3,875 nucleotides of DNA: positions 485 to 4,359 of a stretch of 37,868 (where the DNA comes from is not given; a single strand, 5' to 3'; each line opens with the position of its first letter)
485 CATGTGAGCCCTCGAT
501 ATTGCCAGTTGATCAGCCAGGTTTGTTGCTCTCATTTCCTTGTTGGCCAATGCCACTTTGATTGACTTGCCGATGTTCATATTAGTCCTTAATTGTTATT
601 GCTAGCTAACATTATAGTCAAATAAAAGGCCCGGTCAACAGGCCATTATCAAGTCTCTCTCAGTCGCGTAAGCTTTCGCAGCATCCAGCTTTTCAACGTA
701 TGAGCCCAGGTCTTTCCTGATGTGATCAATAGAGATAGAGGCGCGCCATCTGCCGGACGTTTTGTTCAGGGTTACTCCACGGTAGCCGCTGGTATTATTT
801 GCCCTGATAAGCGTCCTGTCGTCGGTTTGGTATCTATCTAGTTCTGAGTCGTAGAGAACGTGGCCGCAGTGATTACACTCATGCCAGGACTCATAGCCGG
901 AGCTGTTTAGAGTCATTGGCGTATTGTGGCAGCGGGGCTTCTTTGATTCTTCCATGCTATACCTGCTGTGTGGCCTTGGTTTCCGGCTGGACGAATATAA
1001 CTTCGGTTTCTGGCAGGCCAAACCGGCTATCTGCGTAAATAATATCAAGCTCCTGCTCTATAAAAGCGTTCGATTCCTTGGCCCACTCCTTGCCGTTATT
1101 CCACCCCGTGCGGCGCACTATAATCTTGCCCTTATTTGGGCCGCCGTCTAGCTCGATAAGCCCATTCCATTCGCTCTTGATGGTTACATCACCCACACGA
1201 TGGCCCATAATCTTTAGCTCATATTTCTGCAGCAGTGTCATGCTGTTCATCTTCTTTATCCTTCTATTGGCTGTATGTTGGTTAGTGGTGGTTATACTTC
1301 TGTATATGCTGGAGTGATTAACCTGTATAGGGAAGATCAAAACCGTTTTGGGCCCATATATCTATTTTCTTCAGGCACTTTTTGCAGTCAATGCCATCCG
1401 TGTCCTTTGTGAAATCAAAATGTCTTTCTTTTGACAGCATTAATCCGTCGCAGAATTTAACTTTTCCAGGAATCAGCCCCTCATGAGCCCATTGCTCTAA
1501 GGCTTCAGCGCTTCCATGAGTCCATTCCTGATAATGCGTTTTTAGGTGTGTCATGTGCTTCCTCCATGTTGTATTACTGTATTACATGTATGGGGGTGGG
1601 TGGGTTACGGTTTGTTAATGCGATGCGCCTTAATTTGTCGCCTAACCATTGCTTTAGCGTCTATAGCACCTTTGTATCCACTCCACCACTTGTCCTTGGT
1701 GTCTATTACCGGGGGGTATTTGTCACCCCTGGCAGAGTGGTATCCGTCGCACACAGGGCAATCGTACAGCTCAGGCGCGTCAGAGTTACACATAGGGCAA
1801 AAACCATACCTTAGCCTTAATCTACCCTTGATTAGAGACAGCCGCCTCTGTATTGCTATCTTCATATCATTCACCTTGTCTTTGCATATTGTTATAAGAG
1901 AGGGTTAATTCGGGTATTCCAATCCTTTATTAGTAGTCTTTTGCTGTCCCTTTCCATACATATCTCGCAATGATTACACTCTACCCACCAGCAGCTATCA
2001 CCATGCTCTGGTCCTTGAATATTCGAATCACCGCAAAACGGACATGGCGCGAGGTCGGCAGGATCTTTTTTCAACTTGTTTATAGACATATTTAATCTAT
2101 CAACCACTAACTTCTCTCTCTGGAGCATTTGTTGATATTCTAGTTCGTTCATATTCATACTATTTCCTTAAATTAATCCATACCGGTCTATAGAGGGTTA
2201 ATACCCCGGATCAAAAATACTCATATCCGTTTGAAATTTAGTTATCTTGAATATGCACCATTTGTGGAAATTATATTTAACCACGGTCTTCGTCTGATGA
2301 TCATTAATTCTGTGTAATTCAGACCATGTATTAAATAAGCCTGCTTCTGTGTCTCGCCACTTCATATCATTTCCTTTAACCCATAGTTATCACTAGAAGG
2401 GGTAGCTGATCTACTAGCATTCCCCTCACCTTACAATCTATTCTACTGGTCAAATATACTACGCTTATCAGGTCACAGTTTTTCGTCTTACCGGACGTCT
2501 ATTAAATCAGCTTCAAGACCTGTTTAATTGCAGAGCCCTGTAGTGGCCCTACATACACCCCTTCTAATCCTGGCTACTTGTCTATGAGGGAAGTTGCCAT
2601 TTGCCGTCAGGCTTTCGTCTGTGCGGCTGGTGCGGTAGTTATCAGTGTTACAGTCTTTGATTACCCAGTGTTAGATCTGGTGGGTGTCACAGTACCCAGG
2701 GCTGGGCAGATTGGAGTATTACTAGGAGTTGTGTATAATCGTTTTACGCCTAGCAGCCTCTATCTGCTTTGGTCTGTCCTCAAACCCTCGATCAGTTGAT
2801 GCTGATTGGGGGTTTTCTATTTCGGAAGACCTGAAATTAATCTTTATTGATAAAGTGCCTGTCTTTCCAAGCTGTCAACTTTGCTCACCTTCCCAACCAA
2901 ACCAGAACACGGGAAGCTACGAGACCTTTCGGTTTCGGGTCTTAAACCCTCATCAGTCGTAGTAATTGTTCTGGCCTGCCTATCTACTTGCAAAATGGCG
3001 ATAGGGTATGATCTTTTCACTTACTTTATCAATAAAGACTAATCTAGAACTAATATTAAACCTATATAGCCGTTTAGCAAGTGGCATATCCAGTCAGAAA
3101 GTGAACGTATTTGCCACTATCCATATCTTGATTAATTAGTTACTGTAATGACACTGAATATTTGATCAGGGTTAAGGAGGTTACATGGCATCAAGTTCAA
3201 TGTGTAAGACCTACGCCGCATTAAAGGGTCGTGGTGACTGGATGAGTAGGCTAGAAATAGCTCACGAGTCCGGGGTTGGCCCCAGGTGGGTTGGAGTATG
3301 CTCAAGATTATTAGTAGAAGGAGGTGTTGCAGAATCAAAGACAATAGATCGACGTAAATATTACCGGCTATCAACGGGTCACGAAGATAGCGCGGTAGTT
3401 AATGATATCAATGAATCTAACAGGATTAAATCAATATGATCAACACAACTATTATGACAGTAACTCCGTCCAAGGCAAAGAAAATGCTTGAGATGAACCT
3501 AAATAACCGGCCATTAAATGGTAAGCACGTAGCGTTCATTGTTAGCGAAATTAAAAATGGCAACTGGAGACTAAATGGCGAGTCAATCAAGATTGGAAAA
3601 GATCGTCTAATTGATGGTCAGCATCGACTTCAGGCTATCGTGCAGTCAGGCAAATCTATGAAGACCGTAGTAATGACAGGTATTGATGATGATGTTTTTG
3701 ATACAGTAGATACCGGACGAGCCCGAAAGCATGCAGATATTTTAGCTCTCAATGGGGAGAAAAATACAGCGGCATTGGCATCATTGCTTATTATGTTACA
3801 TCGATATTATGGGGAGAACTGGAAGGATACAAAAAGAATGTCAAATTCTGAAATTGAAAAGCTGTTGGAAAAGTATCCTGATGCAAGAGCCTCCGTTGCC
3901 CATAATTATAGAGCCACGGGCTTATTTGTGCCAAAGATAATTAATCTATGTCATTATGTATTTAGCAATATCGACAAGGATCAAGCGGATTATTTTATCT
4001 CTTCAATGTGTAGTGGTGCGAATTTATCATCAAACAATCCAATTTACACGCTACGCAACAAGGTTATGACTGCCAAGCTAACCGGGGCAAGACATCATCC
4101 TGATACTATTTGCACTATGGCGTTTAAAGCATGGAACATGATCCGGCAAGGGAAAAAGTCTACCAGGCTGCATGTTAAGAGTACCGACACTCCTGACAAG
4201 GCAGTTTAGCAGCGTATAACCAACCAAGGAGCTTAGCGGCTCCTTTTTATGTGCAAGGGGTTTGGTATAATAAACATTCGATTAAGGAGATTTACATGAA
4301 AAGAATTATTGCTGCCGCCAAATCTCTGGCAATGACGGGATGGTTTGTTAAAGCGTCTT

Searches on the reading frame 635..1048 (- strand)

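Call 48: search_protein_families(library=pfam, proteins=[window:635-1048:-], max_evalue=0.01)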
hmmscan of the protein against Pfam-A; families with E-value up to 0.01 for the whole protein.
window:635-1048:- (137 aa): 2 families
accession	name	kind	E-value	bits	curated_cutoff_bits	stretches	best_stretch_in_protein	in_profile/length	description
PF00847.26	AP2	-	0.00038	21.1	33.3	1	87-126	1-43/54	AP2 domain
PF17848.7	Zn_ribbon_ACC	-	0.0046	17.6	24.5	1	55-72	1-18/26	Acetyl-CoA carboxylase zinc finger domain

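Call 81: search_protein_families(library=phrogs, proteins=[window:635-1048:-], max_evalue=0.001)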
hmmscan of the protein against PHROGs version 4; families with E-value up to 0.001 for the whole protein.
window:635-1048:- (137 aa): 6 families
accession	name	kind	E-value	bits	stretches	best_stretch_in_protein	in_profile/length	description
phrog_99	-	DNA, RNA and nucleotide metabolism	2.1e-14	55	1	81-132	207-257/383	HNH endonuclease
phrog_4578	-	DNA, RNA and nucleotide metabolism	1.1e-08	36.1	1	82-132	62-112/130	HNH endonuclease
phrog_374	-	DNA, RNA and nucleotide metabolism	1.7e-06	28.1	1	81-129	352-401/617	HNH endonuclease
phrog_953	-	DNA, RNA and nucleotide metabolism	3.8e-05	24.2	1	83-130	309-357/420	HNH endonuclease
phrog_35306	-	unknown function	0.00014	23.1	1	82-123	24-65/90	-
phrog_3593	-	DNA, RNA and nucleotide metabolism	0.00035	21.3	1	80-131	142-193/210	HNH endonuclease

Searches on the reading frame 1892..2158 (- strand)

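Call 48: search_protein_families(library=pfam, proteins=[window:1892-2158:-], max_evalue=0.01)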
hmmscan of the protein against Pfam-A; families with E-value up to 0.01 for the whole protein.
window:1892-2158:- (88 aa): 1 family
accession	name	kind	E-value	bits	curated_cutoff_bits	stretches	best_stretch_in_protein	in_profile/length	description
PF14354.12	Lar_restr_allev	-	6.4e-07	30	28.6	1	35-83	2-57/58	Restriction alleviation protein Lar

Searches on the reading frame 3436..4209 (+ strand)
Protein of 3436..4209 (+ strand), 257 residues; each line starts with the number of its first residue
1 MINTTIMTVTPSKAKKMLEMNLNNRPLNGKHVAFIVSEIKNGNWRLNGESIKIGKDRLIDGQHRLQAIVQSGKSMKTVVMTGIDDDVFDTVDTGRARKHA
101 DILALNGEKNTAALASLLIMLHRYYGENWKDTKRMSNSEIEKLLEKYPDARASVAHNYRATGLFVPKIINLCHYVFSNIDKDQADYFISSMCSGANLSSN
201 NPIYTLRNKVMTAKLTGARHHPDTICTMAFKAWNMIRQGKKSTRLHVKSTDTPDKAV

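Call 8: search_protein_families(library=phrogs, proteins=[window:3436-4209:+], max_evalue=0.01)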
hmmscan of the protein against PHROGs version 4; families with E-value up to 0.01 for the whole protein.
window:3436-4209:+ (257 aa): 1 family
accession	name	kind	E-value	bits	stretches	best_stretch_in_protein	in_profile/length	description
phrog_5931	-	unknown function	2.4e-59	202.2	1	2-252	8-270/282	-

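Call 28: find_related_loci(query=window:3436-4209:+, collection=viral_contigs, flank=10000)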
Query window:3436-4209:+ (257 aa) in viral_contigs; peptide patterns used: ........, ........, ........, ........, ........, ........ (x = any residue, [..] = any of these).
17 stretches matched a pattern; 1 encode a relative of the query (tblastn E <= 1e-3); 1 distinct loci.
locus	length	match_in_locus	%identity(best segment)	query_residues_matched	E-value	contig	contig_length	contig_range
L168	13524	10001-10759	35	4-241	5e-32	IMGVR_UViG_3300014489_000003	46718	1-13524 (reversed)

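Call 48: search_protein_families(library=pfam, proteins=[window:3436-4209:+], max_evalue=0.01)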
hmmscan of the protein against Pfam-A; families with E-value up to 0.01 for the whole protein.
window:3436-4209:+ (257 aa): 0 families

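Call 79: search_protein_families(library=ncbifam, proteins=[window:3436-4209:+], max_evalue=0.01)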
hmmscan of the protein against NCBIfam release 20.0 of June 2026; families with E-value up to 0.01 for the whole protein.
window:3436-4209:+ (257 aa): 0 families
